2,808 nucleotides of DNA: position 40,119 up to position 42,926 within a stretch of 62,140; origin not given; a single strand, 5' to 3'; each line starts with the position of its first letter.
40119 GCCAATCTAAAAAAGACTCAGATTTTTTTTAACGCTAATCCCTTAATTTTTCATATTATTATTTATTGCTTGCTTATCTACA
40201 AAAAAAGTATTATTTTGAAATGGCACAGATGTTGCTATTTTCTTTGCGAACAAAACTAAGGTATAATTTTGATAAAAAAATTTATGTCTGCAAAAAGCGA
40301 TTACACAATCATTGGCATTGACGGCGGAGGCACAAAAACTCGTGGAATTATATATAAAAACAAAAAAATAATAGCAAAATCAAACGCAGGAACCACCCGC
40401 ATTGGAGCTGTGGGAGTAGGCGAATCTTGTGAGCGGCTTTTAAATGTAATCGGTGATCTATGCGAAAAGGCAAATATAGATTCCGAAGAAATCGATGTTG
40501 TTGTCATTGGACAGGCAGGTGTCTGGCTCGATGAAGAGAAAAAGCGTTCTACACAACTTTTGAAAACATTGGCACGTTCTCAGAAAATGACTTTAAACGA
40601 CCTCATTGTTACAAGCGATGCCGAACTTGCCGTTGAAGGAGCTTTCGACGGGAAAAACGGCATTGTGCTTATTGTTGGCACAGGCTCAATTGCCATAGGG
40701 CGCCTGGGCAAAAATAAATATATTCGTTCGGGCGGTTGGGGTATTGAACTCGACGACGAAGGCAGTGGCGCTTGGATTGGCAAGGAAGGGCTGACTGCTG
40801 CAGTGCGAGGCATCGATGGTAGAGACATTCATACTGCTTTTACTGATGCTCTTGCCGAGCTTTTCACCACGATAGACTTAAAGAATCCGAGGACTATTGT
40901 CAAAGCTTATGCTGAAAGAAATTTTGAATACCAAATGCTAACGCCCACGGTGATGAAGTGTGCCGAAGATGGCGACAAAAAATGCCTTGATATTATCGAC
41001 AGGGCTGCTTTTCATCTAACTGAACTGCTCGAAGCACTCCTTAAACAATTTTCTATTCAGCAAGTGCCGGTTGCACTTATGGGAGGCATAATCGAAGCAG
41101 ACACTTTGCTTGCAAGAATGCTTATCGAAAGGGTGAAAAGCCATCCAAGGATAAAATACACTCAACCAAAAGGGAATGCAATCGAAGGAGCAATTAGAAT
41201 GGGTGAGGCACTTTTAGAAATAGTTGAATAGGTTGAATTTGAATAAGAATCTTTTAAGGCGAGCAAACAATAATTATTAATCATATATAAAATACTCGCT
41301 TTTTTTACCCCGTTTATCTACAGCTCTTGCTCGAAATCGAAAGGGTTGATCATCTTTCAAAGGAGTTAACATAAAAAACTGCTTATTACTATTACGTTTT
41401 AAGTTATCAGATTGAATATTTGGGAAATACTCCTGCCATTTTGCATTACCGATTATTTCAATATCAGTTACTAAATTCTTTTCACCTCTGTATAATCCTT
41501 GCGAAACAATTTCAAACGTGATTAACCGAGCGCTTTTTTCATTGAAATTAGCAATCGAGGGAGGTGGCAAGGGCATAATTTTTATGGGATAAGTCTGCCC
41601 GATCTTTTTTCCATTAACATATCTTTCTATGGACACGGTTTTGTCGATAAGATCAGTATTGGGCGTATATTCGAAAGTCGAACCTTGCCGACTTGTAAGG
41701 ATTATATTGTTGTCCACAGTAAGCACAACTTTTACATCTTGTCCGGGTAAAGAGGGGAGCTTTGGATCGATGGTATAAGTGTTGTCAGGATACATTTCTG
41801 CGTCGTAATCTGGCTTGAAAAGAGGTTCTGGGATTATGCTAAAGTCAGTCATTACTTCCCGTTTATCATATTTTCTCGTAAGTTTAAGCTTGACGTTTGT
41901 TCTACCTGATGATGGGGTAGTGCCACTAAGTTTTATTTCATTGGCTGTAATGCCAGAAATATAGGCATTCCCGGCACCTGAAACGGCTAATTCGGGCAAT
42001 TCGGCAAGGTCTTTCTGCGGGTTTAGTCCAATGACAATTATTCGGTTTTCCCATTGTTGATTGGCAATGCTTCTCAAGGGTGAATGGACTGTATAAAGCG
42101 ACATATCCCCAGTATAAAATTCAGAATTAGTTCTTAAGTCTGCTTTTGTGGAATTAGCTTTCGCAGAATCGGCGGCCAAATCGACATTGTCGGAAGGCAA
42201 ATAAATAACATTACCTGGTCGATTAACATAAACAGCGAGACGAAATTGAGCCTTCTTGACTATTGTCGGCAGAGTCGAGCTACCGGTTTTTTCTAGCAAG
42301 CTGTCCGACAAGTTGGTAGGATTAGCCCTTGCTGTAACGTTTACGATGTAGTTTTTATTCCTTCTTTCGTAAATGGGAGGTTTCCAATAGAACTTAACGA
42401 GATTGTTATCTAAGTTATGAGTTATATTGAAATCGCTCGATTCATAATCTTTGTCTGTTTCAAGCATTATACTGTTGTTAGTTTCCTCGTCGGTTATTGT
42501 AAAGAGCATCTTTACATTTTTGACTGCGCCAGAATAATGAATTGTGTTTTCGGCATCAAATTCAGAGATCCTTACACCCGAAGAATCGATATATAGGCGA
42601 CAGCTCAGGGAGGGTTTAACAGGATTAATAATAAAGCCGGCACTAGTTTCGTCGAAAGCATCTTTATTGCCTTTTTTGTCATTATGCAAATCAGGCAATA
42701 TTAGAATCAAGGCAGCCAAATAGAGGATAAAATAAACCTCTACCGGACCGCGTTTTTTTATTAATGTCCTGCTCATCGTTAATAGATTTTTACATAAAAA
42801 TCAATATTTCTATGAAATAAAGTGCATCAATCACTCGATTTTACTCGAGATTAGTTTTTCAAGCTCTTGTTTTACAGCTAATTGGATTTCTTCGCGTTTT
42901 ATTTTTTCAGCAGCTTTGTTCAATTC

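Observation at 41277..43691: GldL/PorL-like and GldM/PorM-like gene pair without gldK/gldN, embedded among LPS genes: possible divergent two-component ion-driven motor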

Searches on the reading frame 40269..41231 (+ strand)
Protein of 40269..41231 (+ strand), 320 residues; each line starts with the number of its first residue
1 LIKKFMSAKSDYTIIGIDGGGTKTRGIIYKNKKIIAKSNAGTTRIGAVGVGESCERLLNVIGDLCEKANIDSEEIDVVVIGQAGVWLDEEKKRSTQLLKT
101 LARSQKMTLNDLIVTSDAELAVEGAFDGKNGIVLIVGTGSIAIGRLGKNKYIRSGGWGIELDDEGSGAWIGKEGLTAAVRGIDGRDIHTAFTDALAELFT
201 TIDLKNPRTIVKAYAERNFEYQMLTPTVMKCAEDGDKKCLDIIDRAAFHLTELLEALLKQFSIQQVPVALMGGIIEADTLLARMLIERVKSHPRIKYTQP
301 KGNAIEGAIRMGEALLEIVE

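Call 3: search_protein_families(library=pfam, proteins=[window:40269-41231:+], max_evalue=1)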
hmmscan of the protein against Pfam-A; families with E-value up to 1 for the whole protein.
window:40269-41231:+ (320 aa): 6 families
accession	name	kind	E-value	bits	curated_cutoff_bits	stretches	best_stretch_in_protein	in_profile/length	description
PF01869.26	BcrAD_BadFG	-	3.5e-34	119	31.5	1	15-306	1-265/271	BadF/BadG/BcrA/BcrD ATPase family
PF00480.26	ROK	-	3.3e-07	30.6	22.9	2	222-290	194-259/294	ROK family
PF05378.19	Hydant_A_N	-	0.013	15.7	25.2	1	15-82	2-64/176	Hydantoinase/oxoprolinase N-terminal region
PF25771.1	CC_CEP152-bind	-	0.18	11.8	21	1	87-101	4-18/36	CEP63/DEUP1, CEP152 binding coiled coil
PF10826.14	DUF2551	-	0.2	12.4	23.4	0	243-277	21-55/83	Protein of unknown function (DUF2551)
PF00814.31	TsaD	-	0.2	11.8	24.8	0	55-82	31-58/264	tRNA N6-adenosine threonylcarbamoyltransferase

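Call 4: search_protein_families(library=ncbifam, proteins=[window:40269-41231:+], max_evalue=1)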
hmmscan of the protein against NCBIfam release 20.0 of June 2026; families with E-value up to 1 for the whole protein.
window:40269-41231:+ (320 aa): 3 families
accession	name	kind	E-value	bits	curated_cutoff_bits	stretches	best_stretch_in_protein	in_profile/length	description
NF046058.1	NagK_SO3507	equivalog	8.5e-33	114.1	370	1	7-300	4-282/295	N-acetylglucosamine kinase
NF002239.0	PRK01146.2-3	equivalog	0.004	17.3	108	1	214-263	40-88/92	DNA-directed RNA polymerase subunit L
NF007251.0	PRK09698.1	equivalog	0.05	12.8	253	1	11-92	5-80/304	allose kinase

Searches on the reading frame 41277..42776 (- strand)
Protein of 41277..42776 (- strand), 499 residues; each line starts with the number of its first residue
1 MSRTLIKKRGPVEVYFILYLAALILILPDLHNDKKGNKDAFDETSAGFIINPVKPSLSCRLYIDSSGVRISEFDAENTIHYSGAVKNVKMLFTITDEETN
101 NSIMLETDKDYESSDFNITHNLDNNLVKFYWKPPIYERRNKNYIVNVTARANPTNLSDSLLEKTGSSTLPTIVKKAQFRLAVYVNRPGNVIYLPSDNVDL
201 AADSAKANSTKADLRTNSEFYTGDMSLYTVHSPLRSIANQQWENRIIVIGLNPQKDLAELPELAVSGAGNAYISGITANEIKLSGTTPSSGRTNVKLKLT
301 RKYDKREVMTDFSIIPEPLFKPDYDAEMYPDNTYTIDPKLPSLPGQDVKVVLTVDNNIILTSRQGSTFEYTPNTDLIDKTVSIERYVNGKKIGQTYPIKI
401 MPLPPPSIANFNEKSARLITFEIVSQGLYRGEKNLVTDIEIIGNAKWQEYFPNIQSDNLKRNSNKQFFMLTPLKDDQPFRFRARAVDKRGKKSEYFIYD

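Call 3: search_protein_families(library=pfam, proteins=[window:41277-42776:-], max_evalue=1)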
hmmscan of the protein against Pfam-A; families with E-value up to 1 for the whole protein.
window:41277-42776:- (499 aa): 0 families

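Call 4: search_protein_families(library=ncbifam, proteins=[window:41277-42776:-], max_evalue=1)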
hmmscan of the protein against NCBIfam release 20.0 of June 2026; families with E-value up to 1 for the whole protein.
window:41277-42776:- (499 aa): 0 families

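Call 7: find_homologous_proteins(query=window:41277-42776:-)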
Query window:41277-42776:- (499 aa): 20 proteins with E <= 0.001 among 8000 candidates.
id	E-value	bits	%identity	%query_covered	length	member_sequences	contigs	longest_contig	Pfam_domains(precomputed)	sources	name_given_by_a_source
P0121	0.0e+0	1112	100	100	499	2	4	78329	-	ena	-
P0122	1.5e-227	774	69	100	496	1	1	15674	-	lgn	-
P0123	1.8e-196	672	60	100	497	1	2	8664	-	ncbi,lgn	-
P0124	6.8e-77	278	35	98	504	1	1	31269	-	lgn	-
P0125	7.1e-70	254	32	91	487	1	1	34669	-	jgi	jgi:hypothetical protein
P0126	1.8e-67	246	34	98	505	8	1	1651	-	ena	-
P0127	7.6e-67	244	32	98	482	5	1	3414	-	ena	-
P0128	2.5e-66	243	33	99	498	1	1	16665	-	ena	-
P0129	2.6e-65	239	31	98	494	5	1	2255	-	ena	-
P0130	4.3e-64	235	33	99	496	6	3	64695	-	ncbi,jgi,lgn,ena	-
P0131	1.3e-62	230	33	98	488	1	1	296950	-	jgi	jgi:hypothetical protein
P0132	4.5e-61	225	32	100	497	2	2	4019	-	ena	-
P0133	1.6e-60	224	31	100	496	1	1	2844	-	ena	-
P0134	3.8e-60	222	31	100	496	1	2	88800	-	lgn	-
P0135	3.6e-59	219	32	98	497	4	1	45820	-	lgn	-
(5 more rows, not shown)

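Call 27: search_solved_structures(query=A2, max_evalue=10, show_alignments=2)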
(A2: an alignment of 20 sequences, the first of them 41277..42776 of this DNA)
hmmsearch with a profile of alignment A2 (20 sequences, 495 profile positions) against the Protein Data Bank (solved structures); distinct sequences matched with E-value up to 10: 3.
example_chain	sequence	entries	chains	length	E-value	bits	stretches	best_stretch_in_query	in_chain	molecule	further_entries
9n4i_A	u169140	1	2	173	0.049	15.7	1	179-283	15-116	YehD protein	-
9n4g_A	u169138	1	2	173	0.049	15.7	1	179-283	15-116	YehD protein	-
9n4h_A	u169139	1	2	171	0.089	14.8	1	179-283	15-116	YehD protein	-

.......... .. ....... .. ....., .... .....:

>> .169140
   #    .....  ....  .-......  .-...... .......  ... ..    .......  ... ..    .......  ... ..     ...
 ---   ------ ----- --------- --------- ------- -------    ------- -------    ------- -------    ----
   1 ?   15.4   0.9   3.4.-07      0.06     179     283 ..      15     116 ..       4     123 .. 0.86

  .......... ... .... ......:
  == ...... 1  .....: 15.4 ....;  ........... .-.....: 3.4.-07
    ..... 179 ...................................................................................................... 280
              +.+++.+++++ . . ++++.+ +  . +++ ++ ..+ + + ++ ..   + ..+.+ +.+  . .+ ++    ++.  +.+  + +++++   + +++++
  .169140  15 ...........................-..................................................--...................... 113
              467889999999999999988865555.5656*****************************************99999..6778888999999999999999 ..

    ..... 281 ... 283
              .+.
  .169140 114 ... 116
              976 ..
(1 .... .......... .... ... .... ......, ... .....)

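Call 32: predict_structure(alignment_id=A2)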
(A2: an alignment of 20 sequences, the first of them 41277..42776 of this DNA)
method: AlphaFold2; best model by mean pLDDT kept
length: 499 residues; sequences in the alignment: 20
mean_pLDDT: 76.7   pTM: 0.47
mean pLDDT of the five models: 76.7, 76.3, 75.7, 75.4, 75.0
residues with pLDDT >= 90: 148; 70-90: 220; 50-70: 54; < 50: 77
segments of 3 or more residues with pLDDT < 50: 1-10, 27-46, 159-163, 187-221, 458-460
pLDDT, mean of each block of 10 residues (from residue 1): 42 58 52 33 55 86 67 83 83 85 79 74 85 71 89 63 52 86 60 30 31 33 70 87 84 85 89 88 91 93 87 90 91 90 83 92 87 89 91 92 90 88 86 88 91 54 84 92 93 93
secondary structure, 60 per line:
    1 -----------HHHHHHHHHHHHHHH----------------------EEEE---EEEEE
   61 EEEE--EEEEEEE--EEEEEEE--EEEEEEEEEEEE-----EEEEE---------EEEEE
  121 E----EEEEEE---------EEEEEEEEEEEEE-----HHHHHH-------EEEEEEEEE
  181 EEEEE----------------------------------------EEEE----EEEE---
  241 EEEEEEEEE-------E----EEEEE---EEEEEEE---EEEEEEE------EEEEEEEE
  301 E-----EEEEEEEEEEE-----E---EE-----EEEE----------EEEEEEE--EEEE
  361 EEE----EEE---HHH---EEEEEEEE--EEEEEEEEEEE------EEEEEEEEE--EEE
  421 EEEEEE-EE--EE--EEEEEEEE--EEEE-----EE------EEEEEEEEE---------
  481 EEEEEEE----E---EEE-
elements in order: H12-26 E49-52 E56-64 E67-73 E76-82 E85-96 E102-106 E116-121 E126-131 E141-153 H159-164 E172-185 E226-229 E234-237 E241-249 E262-266 E270-276 E280-286 E293-301 E307-317 E334-337 E348-354 E357-363 E368-370 E380-387 E390-400 E407-415 E418-426 E436-443 E446-449 E463-471 E481-487 E496-498

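Call 88: fold_search(model_id=the predicted structure, library=pdb)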
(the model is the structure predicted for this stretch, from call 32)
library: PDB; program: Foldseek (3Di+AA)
matches with E <= 10: 1890; with E <= 0.001: 320
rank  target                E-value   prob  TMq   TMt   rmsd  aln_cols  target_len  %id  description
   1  4y61_A                5.1e-11  1.00  0.17  0.20  22.1       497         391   11  Crystal structure of the complex between Slitrk2 LRR1 and PTP delta Ig1-Fn1 (released 2015-06-03)
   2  4yfd_A                4.5e-10  1.00  0.19  0.19  19.7       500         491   11  Crystal structure PTP delta Ig1-Fn2 in complex with IL-1RAcP (released 2015-05-06)
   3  5xwt_C                2.4e-09  1.00  0.17  0.20  21.3       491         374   11  Crystal structure of PTPdelta Ig1-Fn1 in complex with SALM5 LRR-Ig (released 2018-06-06)
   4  2e9w_A                5.4e-09  1.00  0.18  0.19  23.0       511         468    8  Crystal structure of the extracellular domain of Kit in complex with stem cell factor (SCF) (released 2007-08-07)
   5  5lfu_A                7.6e-09  1.00  0.15  0.15  37.8       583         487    9  Myelin-associated glycoprotein (MAG) glycosylated and lysine-methylated full extracellular domain (released 2016-12-14)
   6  9ly6_A                9.3e-09  1.00  0.17  0.20  24.6       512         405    8  antibody 20G5 (Fab')2 in complex with human B7-H3 (released 2026-03-04)
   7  2e9w_B                1.8e-08  1.00  0.17  0.18  21.8       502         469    8  Crystal structure of the extracellular domain of Kit in complex with stem cell factor (SCF) (released 2007-08-07)
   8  9ijj_4A               2.4e-08  1.00  0.18  0.05  19.3       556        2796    9  In situ structure of the central apparatus in mouse sperm axoneme. (released 2025-06-04)
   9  5lf5_A                3.2e-08  1.00  0.16  0.16  35.5       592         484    8  Myelin-associated glycoprotein (MAG) deglycosylated full extracellular domain with co-purified ligand (released 2016-12-14)
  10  7ceg_A                3.9e-08  1.00  0.16  0.20  17.7       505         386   13  Crystal structure of the complex between mouse PTP delta and neuroligin-3 (released 2021-02-24)
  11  4yfg_A                4.8e-08  1.00  0.17  0.17  16.4       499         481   10  Crystal structure of PTP delta meA3/meB minus variant Ig1-Fn1 (released 2015-05-06)
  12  1cs6                  5.5e-08  1.00  0.15  0.18  29.2       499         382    9  N-TERMINAL FRAGMENT OF AXONIN-1 FROM CHICKEN (released 2000-05-19)
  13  2ec8                  5.5e-08  1.00  0.18  0.19  28.8       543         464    9  Crystal structure of the exctracellular domain of the receptor tyrosine kinase, Kit (released 2007-08-07)
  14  8beg_B                7.1e-08  1.00  0.21  0.17  25.5       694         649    7  Structure of Ig-like domains from PrgB (released 2022-11-30)
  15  6dms                  7.4e-08  1.00  0.15  0.12  21.9       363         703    8  Endo-fucoidan hydrolase MfFcnA4_H294Q from glycoside hydrolase family 107 (released 2018-10-03)
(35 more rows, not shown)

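Call 119: search_protein_families(library=padloc, proteins=[window:41277-42776:-], max_evalue=0.1)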
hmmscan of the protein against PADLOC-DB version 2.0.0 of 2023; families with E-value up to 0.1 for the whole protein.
window:41277-42776:- (499 aa): 1 family
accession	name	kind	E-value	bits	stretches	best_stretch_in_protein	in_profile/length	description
PDLC00912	TGT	-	0.034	11.2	1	220-283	181-244/280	TGT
